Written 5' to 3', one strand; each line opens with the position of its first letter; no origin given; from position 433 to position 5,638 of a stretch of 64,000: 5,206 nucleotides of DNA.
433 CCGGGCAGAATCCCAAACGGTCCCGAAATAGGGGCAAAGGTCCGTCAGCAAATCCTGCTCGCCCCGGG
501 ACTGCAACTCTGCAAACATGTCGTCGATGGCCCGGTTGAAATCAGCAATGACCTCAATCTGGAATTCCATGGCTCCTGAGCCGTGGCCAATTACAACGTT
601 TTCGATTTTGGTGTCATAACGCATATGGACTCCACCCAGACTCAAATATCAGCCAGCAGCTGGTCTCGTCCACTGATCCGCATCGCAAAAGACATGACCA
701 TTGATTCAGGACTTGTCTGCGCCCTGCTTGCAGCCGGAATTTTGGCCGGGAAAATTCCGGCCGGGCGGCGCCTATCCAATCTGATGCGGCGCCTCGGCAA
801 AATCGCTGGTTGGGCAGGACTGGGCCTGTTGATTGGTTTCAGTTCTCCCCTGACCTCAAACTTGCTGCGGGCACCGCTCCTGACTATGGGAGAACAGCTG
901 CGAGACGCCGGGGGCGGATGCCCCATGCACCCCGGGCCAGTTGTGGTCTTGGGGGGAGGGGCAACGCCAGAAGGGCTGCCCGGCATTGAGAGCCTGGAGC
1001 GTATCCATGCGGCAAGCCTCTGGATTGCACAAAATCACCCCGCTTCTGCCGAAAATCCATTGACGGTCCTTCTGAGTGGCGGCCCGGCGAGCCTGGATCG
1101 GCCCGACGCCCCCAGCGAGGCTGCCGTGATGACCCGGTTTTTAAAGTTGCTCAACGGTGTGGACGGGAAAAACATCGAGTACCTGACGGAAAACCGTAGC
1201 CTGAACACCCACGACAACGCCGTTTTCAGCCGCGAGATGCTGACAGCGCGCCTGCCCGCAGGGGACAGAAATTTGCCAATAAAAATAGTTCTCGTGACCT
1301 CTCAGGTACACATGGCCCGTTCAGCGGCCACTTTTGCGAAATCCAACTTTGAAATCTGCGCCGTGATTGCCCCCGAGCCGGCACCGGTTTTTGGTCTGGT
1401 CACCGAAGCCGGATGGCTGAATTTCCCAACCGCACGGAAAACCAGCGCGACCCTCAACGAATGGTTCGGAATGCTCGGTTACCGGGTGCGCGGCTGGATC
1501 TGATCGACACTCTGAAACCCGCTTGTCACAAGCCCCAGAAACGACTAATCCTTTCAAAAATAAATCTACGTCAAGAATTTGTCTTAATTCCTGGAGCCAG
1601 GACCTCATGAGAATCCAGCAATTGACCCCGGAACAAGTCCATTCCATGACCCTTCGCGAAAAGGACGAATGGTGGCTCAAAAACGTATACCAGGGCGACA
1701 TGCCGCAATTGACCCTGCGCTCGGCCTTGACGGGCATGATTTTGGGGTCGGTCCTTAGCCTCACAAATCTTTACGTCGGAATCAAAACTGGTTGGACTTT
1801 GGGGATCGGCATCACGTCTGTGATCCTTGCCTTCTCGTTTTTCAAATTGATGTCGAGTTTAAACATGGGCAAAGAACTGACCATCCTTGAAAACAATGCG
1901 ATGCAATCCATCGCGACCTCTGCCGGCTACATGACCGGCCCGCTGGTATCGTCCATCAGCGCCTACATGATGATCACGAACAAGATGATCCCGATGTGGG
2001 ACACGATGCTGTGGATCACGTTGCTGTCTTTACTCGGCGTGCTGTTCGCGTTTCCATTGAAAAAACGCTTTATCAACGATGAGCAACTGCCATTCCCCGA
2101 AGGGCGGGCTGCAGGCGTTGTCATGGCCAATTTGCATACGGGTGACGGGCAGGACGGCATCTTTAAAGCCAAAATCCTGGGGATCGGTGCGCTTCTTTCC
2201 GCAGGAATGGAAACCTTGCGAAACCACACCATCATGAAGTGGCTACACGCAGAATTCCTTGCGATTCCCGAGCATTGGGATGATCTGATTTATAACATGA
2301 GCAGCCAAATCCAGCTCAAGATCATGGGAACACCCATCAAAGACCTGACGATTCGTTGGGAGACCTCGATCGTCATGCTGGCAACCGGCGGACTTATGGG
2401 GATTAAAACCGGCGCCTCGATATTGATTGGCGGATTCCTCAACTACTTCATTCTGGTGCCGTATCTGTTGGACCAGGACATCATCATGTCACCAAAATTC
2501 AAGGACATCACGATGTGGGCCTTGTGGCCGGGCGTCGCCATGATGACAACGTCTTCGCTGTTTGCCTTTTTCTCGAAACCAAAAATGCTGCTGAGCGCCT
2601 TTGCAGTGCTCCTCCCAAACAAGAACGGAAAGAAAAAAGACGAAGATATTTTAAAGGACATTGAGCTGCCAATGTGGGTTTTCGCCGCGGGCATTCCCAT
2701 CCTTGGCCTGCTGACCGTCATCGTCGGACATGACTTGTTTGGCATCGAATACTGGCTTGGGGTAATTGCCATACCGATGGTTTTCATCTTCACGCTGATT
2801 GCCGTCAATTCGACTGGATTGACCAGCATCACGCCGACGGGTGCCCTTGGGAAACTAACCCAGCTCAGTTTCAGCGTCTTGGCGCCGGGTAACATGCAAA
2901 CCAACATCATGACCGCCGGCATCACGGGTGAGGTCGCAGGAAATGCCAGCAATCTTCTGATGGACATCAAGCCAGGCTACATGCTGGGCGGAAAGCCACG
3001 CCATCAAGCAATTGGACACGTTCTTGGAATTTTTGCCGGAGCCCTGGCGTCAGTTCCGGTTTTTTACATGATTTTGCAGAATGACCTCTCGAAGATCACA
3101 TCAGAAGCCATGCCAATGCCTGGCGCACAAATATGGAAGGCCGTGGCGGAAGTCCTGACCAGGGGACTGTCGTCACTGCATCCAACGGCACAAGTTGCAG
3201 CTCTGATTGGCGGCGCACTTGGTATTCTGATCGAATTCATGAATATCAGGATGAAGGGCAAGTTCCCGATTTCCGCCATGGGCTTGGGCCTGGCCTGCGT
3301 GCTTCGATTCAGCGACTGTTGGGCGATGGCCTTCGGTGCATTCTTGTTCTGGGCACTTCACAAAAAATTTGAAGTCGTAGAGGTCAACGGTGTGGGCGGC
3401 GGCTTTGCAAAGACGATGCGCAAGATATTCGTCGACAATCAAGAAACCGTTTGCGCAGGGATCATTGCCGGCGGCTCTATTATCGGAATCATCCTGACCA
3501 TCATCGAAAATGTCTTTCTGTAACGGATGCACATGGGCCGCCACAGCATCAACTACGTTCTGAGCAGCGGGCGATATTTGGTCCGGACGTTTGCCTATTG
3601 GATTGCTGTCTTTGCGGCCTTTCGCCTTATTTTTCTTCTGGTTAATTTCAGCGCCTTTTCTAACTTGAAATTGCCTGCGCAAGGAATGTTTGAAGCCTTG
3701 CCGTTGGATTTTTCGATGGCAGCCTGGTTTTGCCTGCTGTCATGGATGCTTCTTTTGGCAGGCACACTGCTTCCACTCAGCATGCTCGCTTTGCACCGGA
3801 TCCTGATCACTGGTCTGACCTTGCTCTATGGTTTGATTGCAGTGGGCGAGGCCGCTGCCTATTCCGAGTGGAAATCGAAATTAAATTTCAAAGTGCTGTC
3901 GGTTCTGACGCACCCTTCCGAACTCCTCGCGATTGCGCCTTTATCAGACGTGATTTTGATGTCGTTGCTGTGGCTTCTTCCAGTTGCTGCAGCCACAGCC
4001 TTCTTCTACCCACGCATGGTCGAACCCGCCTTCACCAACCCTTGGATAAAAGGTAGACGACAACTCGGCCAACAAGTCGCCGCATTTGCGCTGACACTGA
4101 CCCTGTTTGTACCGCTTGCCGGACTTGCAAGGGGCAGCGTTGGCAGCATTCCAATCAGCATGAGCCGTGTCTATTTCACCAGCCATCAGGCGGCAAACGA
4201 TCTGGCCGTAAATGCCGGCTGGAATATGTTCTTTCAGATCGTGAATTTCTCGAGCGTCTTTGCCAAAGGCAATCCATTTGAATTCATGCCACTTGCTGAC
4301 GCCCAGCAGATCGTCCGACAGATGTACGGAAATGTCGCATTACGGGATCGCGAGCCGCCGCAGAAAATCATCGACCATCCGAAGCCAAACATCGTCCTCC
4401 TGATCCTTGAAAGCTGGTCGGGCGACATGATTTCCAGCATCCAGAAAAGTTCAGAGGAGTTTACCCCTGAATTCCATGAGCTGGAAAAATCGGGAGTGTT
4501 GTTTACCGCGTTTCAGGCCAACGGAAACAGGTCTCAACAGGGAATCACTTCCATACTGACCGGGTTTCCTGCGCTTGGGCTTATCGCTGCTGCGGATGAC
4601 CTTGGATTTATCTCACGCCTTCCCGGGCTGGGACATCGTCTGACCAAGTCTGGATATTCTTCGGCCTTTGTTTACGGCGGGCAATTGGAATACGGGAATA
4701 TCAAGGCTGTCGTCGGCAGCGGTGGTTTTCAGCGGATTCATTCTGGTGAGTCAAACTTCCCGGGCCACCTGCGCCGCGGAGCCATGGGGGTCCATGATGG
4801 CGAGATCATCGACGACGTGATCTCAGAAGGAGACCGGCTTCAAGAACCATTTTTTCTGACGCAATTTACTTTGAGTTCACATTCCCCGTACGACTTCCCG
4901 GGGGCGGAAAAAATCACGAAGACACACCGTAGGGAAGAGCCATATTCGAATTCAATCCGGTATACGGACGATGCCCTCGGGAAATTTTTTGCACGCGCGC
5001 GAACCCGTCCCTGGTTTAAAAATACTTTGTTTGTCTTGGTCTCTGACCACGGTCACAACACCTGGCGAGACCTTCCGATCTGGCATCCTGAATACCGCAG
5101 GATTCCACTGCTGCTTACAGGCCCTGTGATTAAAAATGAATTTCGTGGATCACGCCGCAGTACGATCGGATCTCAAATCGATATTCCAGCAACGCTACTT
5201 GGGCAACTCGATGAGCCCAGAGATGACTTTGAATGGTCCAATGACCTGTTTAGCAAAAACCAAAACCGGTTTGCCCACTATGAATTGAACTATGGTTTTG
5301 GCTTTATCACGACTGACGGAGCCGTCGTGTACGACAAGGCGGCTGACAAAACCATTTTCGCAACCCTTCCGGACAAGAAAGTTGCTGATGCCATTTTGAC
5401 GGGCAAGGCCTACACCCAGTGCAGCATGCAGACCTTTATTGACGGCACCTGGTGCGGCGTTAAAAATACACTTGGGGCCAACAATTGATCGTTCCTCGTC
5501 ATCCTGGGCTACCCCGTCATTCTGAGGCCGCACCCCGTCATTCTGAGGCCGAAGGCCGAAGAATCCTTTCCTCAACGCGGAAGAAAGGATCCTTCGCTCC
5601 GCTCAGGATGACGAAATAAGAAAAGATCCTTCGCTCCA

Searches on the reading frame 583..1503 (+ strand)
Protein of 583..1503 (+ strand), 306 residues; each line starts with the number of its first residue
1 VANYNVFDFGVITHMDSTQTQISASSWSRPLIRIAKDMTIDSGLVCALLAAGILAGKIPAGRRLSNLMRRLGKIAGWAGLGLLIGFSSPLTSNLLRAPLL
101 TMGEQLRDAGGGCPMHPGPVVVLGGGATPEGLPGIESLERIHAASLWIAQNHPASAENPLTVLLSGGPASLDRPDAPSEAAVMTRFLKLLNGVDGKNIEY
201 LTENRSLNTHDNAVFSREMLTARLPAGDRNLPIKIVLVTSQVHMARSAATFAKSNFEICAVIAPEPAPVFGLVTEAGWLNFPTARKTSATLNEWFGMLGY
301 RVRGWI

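Call 83: search_protein_families(library=pfam, proteins=[window:583-1503:+], max_evalue=0.0001)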
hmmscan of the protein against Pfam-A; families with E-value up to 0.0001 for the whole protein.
window:583-1503:+ (306 aa): 1 family
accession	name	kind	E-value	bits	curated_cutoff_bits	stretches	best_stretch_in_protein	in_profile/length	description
PF02698.23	DUF218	-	2.1e-21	76.7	27.6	1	120-296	3-133/133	DUF218 domain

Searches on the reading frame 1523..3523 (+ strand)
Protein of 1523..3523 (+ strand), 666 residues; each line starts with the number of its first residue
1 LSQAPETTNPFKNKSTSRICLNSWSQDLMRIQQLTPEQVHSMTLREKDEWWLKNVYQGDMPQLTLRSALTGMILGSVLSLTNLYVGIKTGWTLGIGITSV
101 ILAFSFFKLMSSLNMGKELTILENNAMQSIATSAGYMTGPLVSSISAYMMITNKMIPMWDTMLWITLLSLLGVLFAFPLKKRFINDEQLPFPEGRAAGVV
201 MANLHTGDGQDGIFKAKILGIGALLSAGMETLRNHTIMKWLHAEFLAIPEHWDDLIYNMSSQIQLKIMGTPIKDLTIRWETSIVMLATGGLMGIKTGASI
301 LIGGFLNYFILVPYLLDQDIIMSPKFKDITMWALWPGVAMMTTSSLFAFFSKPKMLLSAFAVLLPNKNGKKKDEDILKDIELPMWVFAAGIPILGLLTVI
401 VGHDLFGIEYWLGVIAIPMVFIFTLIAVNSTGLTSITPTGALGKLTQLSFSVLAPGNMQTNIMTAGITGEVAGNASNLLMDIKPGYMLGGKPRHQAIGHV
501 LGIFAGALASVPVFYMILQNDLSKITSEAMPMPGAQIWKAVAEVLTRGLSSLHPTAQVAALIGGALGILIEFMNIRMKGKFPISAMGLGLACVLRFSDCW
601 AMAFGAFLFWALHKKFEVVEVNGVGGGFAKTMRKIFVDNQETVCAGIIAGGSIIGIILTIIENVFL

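Call 83: search_protein_families(library=pfam, proteins=[window:1523-3523:+], max_evalue=0.0001)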
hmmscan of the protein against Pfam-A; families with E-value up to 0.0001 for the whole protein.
window:1523-3523:+ (666 aa): 1 family
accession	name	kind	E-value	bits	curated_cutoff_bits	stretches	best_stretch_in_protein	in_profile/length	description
PF03169.20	OPT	-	1.2e-73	249.2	25.8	1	62-660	1-621/623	OPT oligopeptide transporter protein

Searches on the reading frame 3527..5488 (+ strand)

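Call 83: search_protein_families(library=pfam, proteins=[window:3527-5488:+], max_evalue=0.0001)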
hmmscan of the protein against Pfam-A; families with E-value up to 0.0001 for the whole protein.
window:3527-5488:+ (653 aa): 1 family
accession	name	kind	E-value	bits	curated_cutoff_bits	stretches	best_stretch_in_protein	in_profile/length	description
PF00884.28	Sulfatase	-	2.1e-34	119.6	25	1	287-561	1-299/301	Sulfatase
